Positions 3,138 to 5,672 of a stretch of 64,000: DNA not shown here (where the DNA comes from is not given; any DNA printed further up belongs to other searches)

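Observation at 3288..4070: Uncharacterised C-terminal domain after a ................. linker in the GHKL ATPase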

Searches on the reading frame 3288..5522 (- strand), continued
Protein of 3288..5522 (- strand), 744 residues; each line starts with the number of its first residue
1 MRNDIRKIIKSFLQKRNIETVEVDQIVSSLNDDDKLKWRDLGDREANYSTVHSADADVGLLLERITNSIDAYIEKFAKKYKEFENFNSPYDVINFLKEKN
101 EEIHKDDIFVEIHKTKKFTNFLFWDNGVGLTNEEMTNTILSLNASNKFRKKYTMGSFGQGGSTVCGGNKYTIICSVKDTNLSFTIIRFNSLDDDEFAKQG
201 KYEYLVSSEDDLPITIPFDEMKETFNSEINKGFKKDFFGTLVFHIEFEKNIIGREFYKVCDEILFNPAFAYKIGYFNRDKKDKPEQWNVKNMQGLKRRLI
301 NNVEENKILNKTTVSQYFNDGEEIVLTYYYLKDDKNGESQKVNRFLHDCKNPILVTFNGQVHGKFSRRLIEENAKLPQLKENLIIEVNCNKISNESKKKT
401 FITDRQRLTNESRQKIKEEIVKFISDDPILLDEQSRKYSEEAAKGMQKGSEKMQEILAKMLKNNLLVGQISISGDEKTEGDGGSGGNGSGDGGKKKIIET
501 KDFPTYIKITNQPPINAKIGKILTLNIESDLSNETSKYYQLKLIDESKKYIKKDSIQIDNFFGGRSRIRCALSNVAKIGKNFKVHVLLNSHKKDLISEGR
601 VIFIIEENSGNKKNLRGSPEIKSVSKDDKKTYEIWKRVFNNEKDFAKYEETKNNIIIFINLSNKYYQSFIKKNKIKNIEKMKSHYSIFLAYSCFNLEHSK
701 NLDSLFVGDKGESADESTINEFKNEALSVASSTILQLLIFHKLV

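Call 37: predict_structure(alignment_id=A3)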
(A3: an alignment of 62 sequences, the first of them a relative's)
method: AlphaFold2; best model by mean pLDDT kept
length: 744 residues; sequences in the alignment: 62
mean_pLDDT: 88.4   pTM: 0.71
mean pLDDT of the five models: 88.4, 86.9, 86.8, 86.2, 86.1
residues with pLDDT >= 90: 517; 70-90: 161; 50-70: 35; < 50: 31
segments of 3 or more residues with pLDDT < 50: 473-493, 609-615
pLDDT, mean of each block of 10 residues (from residue 1): 81 92 95 97 96 86 94 95 93 95 91 91 96 96 86 73 92 97 98 96 98 97 84 75 94 92 95 83 82 96 92 84 93 87 95 96 96 95 97 91 85 96 96 90 74 75 62 47 43 72 96 91 96 93 91 94 96 94 95 92 80 58 93 94 94 89 95 84 91 89 81 86 94 88 51
secondary structure, 60 per line:
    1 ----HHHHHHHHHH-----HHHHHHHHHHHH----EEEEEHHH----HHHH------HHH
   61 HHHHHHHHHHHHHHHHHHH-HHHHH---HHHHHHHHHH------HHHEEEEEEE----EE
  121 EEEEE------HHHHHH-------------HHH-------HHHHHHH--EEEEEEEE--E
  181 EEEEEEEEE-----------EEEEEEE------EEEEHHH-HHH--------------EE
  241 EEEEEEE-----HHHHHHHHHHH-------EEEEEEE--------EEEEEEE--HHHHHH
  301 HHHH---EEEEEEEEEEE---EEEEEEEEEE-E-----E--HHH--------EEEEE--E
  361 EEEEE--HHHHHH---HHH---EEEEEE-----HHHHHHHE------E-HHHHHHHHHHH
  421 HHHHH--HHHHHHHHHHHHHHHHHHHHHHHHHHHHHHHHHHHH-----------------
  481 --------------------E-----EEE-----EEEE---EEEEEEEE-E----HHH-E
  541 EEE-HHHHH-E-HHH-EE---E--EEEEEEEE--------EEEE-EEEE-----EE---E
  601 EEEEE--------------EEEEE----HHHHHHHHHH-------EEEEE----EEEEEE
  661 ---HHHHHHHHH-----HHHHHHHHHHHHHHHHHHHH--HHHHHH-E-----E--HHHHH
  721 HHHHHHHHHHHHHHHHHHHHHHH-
elements in order (helices of 4 or more, strands of 3 or more residues): H5-14 H20-31 E36-40 H48-51 H58-79 H81-85 H89-98 E108-114 E119-125 H132-137 H161-167 E170-177 E180-189 E201-207 E214-217 E239-247 H253-263 E271-277 E286-292 H295-304 E308-318 E322-331 E353-357 E360-365 H368-373 E383-388 H394-400 H410-425 H428-463 E507-509 E515-518 E522-529 E540-543 H545-549 E565-572 E581-584 E586-589 E600-605 E620-624 H629-638 E646-650 E655-660 H664-672 H678-697 H700-705 H716-743

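Call 42: fold_search(model_id=the predicted structure, library=pdb)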
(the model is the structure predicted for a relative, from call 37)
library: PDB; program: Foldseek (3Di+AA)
matches with E <= 10: 1831; with E <= 0.001: 191
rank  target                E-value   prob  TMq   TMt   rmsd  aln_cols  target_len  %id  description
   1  9a6t_B                2.8e-11  1.00  0.28  0.33  25.0       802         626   10  Integrative model of DNAK-HTPG by crosslinking MS and deep learning (released 2024-09-18)
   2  4url_A                1.5e-10  1.00  0.24  0.41  12.1       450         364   12  Crystal Structure of Staph ParE43kDa in complex with KBD (released 2014-07-16)
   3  3zkb_M                9.0e-10  1.00  0.27  0.45   8.4       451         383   11  CRYSTAL STRUCTURE OF THE ATPASE REGION OF Mycobacterium tuberculosis GyrB WITH AMPPNP (released 2013-09-18)
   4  3zkb_I                1.4e-09  1.00  0.27  0.45   8.4       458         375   10  CRYSTAL STRUCTURE OF THE ATPASE REGION OF Mycobacterium tuberculosis GyrB WITH AMPPNP (released 2013-09-18)
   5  1y4s_A                1.5e-09  1.00  0.22  0.31  14.1       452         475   12  Conformation rearrangement of heat shock protein 90 upon ADP binding (released 2005-04-19)
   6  4url_B                1.6e-09  1.00  0.24  0.41  11.8       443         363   12  Crystal Structure of Staph ParE43kDa in complex with KBD (released 2014-07-16)
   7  4wub                  1.7e-09  1.00  0.26  0.44  12.1       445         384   13  N-terminal 43 kDa fragment of the E. coli DNA gyrase B subunit grown from 100 mM KCl condition (released 2015-04-08)
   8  3zkb_O                2.2e-09  1.00  0.27  0.46   8.1       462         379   10  CRYSTAL STRUCTURE OF THE ATPASE REGION OF Mycobacterium tuberculosis GyrB WITH AMPPNP (released 2013-09-18)
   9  5j5q_C                2.3e-09  1.00  0.25  0.41  12.9       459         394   12  AMP-PNP-stabilized ATPase domain of topoisomerase IV from Streptococcus pneumoniae, complex type II (released 2017-07-26)
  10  5zxm_A                4.2e-09  1.00  0.25  0.42  12.4       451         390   13  Crystal Structure of GyraseB N-terminal at 1.93A Resolution (released 2019-05-22)
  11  7k7t_B                4.7e-09  1.00  0.26  0.47   9.5       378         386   12  Crystal structure of human MORC4 ATPase-CW in complex with AMPPNP (released 2020-11-11)
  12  8eob_A                4.9e-09  1.00  0.31  0.36   8.0       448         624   12  Cryo-EM structure of human HSP90B in the closed state (released 2023-01-25)
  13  1ei1_A                5.2e-09  1.00  0.27  0.46   7.3       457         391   12  DIMERIZATION OF E. COLI DNA GYRASE B PROVIDES A STRUCTURAL MECHANISM FOR ACTIVATING THE ATPASE CATALYTIC CENTER (released 2000-03-31)
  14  8eoa_B                5.5e-09  1.00  0.31  0.35  10.7       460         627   12  Cryo-EM structure of human HSP90B-AIPL1 complex (released 2023-01-25)
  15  5uls_B                6.2e-09  1.00  0.29  0.33   7.6       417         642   12  Structure of GRP94 in the active conformation (released 2017-09-27)
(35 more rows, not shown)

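Call 59: find_related_loci(query=A1, collection=genome_contigs, flank=6000)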
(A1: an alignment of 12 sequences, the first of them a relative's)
Query A1 (744 aa) in genome_contigs; peptide patterns used: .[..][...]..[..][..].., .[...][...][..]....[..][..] (x = any residue, [..] = any of these).
599 stretches matched a pattern (row limit reached: there are more); 480 encode a relative of the query (tblastn E <= 1e-3); the best 80 are kept; 80 distinct loci.
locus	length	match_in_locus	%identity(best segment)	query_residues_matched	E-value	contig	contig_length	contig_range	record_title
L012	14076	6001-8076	27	19-698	1e-65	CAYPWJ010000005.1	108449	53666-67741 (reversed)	MAG TPA_asm: uncultured Thermoplasmatales archaeon isolate ERP127260_co1_97 genome assembly, contig: NODE_20_length_1084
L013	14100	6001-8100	27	9-702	3e-58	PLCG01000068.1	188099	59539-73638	MAG: Thaumarchaeota archaeon isolate palsa_1368 73.20111000_P3M.136_contig_1207, whole genome shotgun sequence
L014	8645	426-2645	26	8-732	1e-52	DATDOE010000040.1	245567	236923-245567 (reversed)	MAG TPA_asm: Vicinamibacterales bacterium isolate SMAG_U7885 k141_3443709, whole genome shotgun sequence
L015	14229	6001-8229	24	3-732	1e-52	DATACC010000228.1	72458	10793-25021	MAG TPA_asm: Thermoanaerobaculia bacterium isolate SMAG_U6714 k141_1411491, whole genome shotgun sequence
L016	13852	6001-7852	32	38-654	7e-51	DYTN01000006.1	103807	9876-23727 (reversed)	MAG TPA_asm: Methanobacteriota archaeon isolate DR5_60_8 Afr_mines_DR5_19_length_103807_cov_3_566832, whole genome shotg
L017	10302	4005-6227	26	8-732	4e-50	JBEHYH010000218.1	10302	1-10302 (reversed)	MAG: Myxococcota bacterium isolate ESF1.bin.39 NODE_7358_length_10302_cov_4.079192, whole genome shotgun sequence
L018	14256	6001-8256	25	4-738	5e-49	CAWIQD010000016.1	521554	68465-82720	MAG: uncultured Acidobacteriota bacterium isolate MFD01721.bin.1.17 genome assembly, contig: contig_43112, whole genome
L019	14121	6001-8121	24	6-694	1e-48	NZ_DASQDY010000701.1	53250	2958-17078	MAG: Archangium sp. isolate SMAG_U11739 k141_833209, whole genome shotgun sequence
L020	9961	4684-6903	25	22-732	2e-48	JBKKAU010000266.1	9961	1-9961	MAG: Thermoanaerobaculia bacterium isolate swi_bin.312 S1Ck127_7581065_flag_1_multi_10.0000_len_9961, whole genome shotg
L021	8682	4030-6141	26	5-700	2e-45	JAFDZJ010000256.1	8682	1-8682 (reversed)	MAG: Bacteroidetes bacterium isolate SZAS-81 CK_MAG-54__256__length-8682, whole genome shotgun sequence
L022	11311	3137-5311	25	6-720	2e-44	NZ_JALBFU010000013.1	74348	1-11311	Luteimonas aquatica strain RIB1-20 Scaffold13, whole genome shotgun sequence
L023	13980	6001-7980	24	35-694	3e-44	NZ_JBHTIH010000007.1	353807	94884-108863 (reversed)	Lysobacter koreensis strain CCUG 55491 GCM70027547_7, whole genome shotgun sequence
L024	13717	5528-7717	25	5-727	1e-43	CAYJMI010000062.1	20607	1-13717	MAG TPA_asm: uncultured Vicingus sp. isolate ERP124720_co1_76 genome assembly, contig: NODE_3347_length_20607_cov_5.5936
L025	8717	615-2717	26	5-700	5e-43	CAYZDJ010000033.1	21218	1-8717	MAG TPA_asm: uncultured Chitinophagaceae bacterium isolate SRP285395_co2_132 genome assembly, contig: NODE_3972_length_2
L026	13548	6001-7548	27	18-530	3e-46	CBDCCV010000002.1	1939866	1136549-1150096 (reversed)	MAG: Salinibacteraceae bacterium isolate b968208b-6219-49ae-8a0c-c223e802f5bf genome assembly, contig: contig_2, whole g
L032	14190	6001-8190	26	1-738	2e-40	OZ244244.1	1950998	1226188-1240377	MAG: Gammaproteobacteria bacterium isolate a95c62f7-d7b1-4aaa-ae6b-9788209e8063 genome assembly, chromosome: 1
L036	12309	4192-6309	26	35-738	1e-39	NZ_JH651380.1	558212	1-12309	Galbibacter orientalis DSM 19592 Joomascaffold_2, whole genome shotgun sequence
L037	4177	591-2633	27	22-689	7e-40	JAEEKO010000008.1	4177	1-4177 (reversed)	MAG: Bacillales bacterium isolate Tb.RUG.195 k141_385145_flag=1_multi=8.0000_len=4177, whole genome shotgun sequence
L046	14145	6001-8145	25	34-738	8e-38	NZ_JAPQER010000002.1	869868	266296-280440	Clostridium aestuarii strain HY-45-18 spades_K_17_127_2, whole genome shotgun sequence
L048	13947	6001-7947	27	17-664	5e-37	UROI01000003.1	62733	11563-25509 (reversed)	uncultured Tenericutes bacterium isolate UMGS1185 genome assembly, contig: NODE_102_length_62733_cov_12.059223, whole ge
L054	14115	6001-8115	25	4-700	4e-44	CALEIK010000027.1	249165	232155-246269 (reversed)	MAG TPA_asm: uncultured Flavobacteriales bacterium isolate SRR6425777_bin.7_CONCOCT_v1.1_MAG genome assembly, contig: ER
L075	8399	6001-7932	24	34-660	3e-30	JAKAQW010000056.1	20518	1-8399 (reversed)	MAG: Actinomycetes bacterium isolate YF2.bin99 NODE_2424_length_20518_cov_5.806189, whole genome shotgun sequence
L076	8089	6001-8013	24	18-665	3e-43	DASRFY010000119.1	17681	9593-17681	MAG TPA_asm: Burkholderiales bacterium isolate SMAG_U10044 k141_2245809, whole genome shotgun sequence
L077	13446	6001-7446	26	4-470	3e-30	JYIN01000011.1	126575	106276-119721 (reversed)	MAG: Gammaproteobacteria bacterium Gsub contig15651, whole genome shotgun sequence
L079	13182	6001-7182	29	38-408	3e-30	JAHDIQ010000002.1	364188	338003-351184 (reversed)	MAG: Nonlabens sp. isolate MAG-97 RZ_34, whole genome shotgun sequence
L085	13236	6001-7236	28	22-408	1e-28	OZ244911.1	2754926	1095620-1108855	MAG: Flavobacteriaceae bacterium isolate 8ca7a0d8-6e3b-414d-a820-cc02f0961b85 genome assembly, chromosome: 1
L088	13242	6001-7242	29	12-408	8e-29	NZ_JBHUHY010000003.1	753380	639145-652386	Aquimarina celericrescens strain KCTC 52897 soapdenovo_K_105_3, whole genome shotgun sequence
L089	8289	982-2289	24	19-426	2e-28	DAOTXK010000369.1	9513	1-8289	MAG TPA_asm: Anaerolineae bacterium isolate H21_247 k133_3505255, whole genome shotgun sequence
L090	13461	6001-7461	24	8-453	2e-28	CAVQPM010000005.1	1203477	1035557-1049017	MAG: uncultured Solirubrobacterales bacterium isolate MFD01299.bin.2.24 genome assembly, contig: contig_18795, whole gen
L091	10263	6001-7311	25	21-426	5e-28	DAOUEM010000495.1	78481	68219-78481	MAG TPA_asm: Anaerolineae bacterium isolate N6_285 k139_1438392, whole genome shotgun sequence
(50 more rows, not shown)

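Call 63: search_protein_families(library=pfam, proteins=[L077:56-706:+, L077:693-3977:+, L077:3970-4758:+, L077:4767-6020:+, L048:8201-9454:+, L089:3478-5064:+, L089:5131-7524:+, L079:10156-11295:-, L079:8925-10163:+, L075:5208-5849:+], max_evalue=0.001)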
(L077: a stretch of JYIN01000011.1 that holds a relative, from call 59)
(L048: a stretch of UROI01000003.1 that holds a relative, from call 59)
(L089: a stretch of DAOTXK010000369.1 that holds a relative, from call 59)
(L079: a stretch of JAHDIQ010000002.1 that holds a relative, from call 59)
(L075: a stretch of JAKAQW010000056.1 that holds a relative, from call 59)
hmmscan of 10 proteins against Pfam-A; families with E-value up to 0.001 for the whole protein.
L077:56-706:+ (216 aa): 1 family
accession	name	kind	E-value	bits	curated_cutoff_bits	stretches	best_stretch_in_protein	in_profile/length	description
PF13182.11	DUF4007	-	1.2e-47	162.9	27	1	2-213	74-288/288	Protein of unknown function (DUF4007)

L077:693-3977:+ (1094 aa): 0 families

L077:3970-4758:+ (262 aa): 1 family
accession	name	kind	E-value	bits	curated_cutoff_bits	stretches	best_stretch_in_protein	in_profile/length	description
PF01507.26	PAPS_reduct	-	6.7e-09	36.4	22.5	1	7-118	2-112/175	Phosphoadenosine phosphosulfate reductase domain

L077:4767-6020:+ (417 aa): 3 families
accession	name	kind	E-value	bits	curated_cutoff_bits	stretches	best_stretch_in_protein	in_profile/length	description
PF03235.19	GmrSD_N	-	1.4e-19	71.4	33.2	1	18-155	10-197/199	GmrSD restriction endonuclease, N-terminal domain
PF01844.29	HNH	-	2.9e-14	53.4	21.4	1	367-412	1-47/47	HNH endonuclease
PF14279.12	HNH_5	-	6.1e-12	45.7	27.5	1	367-415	1-49/56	HNH endonuclease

L048:8201-9454:+ (417 aa): 0 families

L089:3478-5064:+ (528 aa): 1 family
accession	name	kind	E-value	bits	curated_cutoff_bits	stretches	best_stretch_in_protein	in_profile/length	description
PF04151.21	PPC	-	5.7e-23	82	25.9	3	444-510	2-69/70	Bacterial pre-peptidase C-terminal domain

L089:5131-7524:+ (797 aa): 1 family
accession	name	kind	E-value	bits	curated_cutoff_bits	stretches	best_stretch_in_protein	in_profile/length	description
PF04151.21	PPC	-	7.9e-30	104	25.9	2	162-231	2-69/70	Bacterial pre-peptidase C-terminal domain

L079:10156-11295:- (379 aa): 1 family
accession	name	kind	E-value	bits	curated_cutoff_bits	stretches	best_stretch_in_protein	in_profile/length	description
PF01507.26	PAPS_reduct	-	7.1e-11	42.9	22.5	1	7-126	3-114/175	Phosphoadenosine phosphosulfate reductase domain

L079:8925-10163:+ (412 aa): 1 family
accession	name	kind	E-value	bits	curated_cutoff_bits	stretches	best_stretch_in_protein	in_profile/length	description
PF14072.11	DndB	-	6.6e-33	114.6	29.1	1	4-372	2-328/338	DNA-sulfur modification-associated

L075:5208-5849:+ (213 aa): 3 families
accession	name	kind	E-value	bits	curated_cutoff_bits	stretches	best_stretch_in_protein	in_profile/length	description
PF04545.22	Sigma70_r4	-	2.5e-08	33.7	24.1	1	159-204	1-46/50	Sigma-70, region 4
PF08281.18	Sigma70_r4_2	-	5.6e-08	32.8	25.7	1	158-199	6-47/54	Sigma-70, region 4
PF04542.20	Sigma70_r2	-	2.5e-07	30.8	24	1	48-114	2-69/71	Sigma-70 region 2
